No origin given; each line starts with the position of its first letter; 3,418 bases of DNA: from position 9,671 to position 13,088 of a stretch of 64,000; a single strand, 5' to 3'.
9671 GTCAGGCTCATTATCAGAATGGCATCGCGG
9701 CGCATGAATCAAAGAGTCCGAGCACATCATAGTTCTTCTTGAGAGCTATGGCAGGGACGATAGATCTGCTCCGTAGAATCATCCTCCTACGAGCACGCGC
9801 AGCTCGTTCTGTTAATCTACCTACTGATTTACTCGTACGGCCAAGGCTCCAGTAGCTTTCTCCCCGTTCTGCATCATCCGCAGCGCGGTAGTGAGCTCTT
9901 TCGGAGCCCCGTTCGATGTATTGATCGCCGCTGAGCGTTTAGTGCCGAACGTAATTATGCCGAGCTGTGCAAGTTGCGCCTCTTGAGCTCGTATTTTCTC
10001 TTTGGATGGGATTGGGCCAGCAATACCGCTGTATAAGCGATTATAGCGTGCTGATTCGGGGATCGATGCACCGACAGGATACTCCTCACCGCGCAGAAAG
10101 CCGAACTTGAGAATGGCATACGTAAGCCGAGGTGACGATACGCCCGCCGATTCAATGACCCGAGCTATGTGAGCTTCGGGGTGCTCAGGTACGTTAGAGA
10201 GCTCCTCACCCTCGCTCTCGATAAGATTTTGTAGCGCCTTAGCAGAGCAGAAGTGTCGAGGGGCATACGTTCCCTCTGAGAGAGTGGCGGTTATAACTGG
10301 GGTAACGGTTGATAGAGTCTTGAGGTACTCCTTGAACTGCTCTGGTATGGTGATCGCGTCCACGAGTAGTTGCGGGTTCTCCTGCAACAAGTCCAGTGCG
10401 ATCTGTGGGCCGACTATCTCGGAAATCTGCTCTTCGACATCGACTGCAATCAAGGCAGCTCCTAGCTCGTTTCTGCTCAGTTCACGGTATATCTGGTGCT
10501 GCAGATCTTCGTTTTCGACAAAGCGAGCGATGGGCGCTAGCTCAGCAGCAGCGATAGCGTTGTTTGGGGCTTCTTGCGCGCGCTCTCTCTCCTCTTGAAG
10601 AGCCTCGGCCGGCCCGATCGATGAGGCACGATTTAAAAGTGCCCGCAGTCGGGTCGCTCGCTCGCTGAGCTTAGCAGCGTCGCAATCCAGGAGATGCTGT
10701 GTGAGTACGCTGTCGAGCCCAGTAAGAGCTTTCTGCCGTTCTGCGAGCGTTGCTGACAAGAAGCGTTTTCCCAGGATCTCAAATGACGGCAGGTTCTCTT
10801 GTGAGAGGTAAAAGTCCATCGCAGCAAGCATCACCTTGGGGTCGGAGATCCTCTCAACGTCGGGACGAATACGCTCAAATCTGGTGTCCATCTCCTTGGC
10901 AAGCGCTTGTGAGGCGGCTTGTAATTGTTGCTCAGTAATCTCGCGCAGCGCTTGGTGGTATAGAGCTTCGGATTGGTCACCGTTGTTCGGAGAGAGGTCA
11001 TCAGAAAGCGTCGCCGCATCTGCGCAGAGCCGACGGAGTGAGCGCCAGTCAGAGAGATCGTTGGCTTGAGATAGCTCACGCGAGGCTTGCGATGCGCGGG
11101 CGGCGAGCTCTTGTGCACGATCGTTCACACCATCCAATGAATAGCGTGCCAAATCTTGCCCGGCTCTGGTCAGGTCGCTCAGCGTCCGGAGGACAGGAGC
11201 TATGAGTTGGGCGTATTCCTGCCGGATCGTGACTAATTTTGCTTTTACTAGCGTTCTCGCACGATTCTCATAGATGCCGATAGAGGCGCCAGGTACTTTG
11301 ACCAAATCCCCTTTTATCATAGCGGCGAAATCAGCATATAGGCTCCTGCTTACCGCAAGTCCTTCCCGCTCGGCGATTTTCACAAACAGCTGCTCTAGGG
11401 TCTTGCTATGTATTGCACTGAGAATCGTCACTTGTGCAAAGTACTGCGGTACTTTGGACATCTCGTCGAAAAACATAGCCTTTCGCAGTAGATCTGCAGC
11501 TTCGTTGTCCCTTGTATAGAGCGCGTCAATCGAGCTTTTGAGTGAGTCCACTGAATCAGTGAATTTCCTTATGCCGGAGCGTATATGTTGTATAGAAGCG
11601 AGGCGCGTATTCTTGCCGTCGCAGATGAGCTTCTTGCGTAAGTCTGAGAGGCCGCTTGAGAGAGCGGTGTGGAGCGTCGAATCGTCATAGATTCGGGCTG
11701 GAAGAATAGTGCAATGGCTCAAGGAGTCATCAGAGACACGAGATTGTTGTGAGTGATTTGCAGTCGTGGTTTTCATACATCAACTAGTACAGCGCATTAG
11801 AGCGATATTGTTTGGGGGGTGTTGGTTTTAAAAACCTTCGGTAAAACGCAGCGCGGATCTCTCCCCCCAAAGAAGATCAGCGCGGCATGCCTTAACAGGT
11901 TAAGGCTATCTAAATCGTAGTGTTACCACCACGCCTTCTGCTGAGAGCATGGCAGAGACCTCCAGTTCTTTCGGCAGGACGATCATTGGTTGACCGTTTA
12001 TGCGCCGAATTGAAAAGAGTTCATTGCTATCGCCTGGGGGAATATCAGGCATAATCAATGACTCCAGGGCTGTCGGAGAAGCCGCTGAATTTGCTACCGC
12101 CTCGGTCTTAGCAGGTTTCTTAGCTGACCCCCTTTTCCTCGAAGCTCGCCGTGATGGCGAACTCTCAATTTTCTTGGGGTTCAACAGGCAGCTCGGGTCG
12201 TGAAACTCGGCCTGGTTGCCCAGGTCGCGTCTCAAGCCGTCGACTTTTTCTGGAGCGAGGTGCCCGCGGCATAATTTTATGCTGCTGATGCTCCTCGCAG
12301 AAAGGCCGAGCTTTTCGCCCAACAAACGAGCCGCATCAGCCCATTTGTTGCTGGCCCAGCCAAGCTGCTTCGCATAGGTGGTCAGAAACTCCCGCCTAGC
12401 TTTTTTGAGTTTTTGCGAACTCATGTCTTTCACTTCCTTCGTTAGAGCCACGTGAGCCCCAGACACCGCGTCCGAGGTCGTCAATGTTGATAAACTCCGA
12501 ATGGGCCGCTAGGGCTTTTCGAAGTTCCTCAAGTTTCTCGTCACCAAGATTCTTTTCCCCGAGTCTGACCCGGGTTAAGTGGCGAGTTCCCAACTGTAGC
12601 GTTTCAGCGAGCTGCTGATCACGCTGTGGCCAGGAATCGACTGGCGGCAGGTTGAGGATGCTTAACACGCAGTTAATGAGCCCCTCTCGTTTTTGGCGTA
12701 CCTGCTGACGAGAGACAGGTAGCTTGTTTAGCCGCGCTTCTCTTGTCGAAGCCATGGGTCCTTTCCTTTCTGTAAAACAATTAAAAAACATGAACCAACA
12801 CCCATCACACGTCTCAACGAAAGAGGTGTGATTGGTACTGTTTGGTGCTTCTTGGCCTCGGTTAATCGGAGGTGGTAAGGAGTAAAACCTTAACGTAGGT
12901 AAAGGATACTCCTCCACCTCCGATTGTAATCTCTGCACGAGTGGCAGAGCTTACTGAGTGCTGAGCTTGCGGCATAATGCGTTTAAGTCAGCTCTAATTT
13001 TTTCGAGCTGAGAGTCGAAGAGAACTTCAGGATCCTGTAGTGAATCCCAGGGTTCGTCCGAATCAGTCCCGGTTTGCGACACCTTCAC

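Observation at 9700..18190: Repeat-bounded 8.4-kb island of six co-oriented genes around a GHKL ATPase: candidate undescribed system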

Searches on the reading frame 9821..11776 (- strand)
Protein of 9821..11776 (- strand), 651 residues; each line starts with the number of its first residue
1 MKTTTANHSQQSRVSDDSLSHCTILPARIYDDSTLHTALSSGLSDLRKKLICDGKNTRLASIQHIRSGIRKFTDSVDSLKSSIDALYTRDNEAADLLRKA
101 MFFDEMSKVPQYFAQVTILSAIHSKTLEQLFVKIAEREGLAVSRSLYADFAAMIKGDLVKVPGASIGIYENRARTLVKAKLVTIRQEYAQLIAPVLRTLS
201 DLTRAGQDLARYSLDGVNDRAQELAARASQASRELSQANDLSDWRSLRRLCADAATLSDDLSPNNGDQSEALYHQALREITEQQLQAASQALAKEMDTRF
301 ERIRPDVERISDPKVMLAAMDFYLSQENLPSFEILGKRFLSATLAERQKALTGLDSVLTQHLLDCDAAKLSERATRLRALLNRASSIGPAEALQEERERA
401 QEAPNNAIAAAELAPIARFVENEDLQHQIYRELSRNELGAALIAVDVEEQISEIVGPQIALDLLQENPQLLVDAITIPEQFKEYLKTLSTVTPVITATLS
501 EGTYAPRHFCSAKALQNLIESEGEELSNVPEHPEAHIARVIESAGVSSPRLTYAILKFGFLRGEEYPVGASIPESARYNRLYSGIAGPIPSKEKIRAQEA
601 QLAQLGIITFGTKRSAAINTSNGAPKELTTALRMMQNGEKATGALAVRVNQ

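Call 3: search_protein_families(library=pfam, proteins=[window:9821-11776:-], max_evalue=1)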
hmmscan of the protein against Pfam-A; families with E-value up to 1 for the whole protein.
window:9821-11776:- (651 aa): 2 families
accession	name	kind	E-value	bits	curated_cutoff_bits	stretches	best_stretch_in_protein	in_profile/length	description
PF06840.17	PDC10_C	-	0.13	12.7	27.3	0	56-85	53-82/90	Programmed cell death protein 10, C-terminal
PF20669.3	Exo70_N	-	0.52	11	23.9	1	63-103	24-72/83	Exocyst complex component Exo70 N-terminal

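Call 4: search_protein_families(library=padloc, proteins=[window:9821-11776:-], max_evalue=1)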
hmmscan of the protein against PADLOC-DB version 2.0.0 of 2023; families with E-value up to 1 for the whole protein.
window:9821-11776:- (651 aa): 0 families

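Call 6: search_protein_families(library=ncbifam, proteins=[window:9821-11776:-], max_evalue=1)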
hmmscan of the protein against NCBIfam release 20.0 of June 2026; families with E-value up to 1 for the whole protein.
window:9821-11776:- (651 aa): 1 family
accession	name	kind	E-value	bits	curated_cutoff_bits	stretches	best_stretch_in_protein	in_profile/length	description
NF053767.1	CIS13_fam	equivalog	0.12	11.6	370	1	196-284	278-368/392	CIS13 family contractile injection system protein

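Call 7: search_protein_families(library=phrogs, proteins=[window:9821-11776:-], max_evalue=1)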
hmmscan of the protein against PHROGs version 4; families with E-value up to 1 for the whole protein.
window:9821-11776:- (651 aa): 3 families
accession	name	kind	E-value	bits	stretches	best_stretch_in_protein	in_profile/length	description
phrog_4380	-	unknown function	0.046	14.6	1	55-109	14-66/195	-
phrog_15851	-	unknown function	0.16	13.4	1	259-307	22-67/117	-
phrog_8937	-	unknown function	0.3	12.3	0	256-308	21-75/137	-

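Call 34: search_solved_structures(query=A5, max_evalue=10)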
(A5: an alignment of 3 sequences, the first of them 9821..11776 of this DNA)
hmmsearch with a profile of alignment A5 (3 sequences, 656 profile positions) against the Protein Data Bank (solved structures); distinct sequences matched with E-value up to 10: 0.

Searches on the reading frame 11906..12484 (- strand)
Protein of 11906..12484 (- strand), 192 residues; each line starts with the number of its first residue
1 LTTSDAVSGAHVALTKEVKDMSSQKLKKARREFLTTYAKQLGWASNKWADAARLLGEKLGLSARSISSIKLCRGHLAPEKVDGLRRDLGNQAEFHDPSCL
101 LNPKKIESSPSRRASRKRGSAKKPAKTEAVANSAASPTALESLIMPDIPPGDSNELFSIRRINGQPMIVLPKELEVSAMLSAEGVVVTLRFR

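Call 3: search_protein_families(library=pfam, proteins=[window:11906-12484:-], max_evalue=1)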
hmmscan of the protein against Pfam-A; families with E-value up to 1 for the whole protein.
window:11906-12484:- (192 aa): 0 families

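Call 4: search_protein_families(library=padloc, proteins=[window:11906-12484:-], max_evalue=1)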
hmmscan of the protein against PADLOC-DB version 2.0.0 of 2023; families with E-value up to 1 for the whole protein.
window:11906-12484:- (192 aa): 0 families

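Call 6: search_protein_families(library=ncbifam, proteins=[window:11906-12484:-], max_evalue=1)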
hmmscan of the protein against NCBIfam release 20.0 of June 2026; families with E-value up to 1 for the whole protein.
window:11906-12484:- (192 aa): 0 families

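Call 7: search_protein_families(library=phrogs, proteins=[window:11906-12484:-], max_evalue=1)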
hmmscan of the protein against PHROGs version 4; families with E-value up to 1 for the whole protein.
window:11906-12484:- (192 aa): 1 family
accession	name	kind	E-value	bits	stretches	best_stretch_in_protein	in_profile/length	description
phrog_38288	-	unknown function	0.29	11.4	1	5-62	171-228/287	-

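Call 42: search_solved_structures(query=A7, max_evalue=10)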
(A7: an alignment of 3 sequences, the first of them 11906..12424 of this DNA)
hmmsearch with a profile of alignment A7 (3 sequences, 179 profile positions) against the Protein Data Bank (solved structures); distinct sequences matched with E-value up to 10: 1.
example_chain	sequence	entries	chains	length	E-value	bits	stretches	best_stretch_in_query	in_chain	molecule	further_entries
9axt_Ak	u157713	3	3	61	0.63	13.3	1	112-151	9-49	Small ribosomal subunit protein eS30B | Small ribosomal subunit protein eS30A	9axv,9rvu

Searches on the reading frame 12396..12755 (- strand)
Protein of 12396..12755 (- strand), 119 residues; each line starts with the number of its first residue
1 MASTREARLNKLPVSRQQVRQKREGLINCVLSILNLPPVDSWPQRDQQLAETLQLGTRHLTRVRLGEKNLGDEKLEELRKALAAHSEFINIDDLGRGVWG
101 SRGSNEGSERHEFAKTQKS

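Call 41: search_solved_structures(query=A6, max_evalue=10)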
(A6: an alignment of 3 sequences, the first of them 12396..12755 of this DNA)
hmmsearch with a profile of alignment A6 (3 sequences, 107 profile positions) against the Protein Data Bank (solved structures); distinct sequences matched with E-value up to 10: 2.
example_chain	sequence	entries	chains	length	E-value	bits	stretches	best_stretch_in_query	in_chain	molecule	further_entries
3goz_A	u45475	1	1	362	0.98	12.8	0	47-105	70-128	Leucine-rich repeat-containing protein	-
8xku_C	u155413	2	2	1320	4.5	10.7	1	7-74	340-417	Probable inactive ATP-dependent zinc metalloprotease FTSHI 5, chloroplastic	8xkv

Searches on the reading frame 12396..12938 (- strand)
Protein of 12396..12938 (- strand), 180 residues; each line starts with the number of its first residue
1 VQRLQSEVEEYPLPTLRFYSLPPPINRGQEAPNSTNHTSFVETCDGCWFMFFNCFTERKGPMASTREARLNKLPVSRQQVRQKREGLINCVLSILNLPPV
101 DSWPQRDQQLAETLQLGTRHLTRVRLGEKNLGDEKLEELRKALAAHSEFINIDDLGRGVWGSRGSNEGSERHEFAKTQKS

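Call 3: search_protein_families(library=pfam, proteins=[window:12396-12938:-], max_evalue=1)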
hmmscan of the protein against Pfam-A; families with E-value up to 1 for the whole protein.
window:12396-12938:- (180 aa): 1 family
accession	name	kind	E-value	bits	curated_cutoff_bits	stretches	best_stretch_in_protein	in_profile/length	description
PF04616.20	Glyco_hydro_43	-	0.01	15.6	32.2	1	29-73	236-280/288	Glycosyl hydrolases family 43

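Call 4: search_protein_families(library=padloc, proteins=[window:12396-12938:-], max_evalue=1)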
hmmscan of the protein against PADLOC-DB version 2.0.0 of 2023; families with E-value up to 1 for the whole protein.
window:12396-12938:- (180 aa): 0 families

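Call 6: search_protein_families(library=ncbifam, proteins=[window:12396-12938:-], max_evalue=1)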
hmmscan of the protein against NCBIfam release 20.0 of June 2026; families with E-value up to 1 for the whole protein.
window:12396-12938:- (180 aa): 0 families

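Call 7: search_protein_families(library=phrogs, proteins=[window:12396-12938:-], max_evalue=1)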
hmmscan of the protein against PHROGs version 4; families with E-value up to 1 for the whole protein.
window:12396-12938:- (180 aa): 0 families
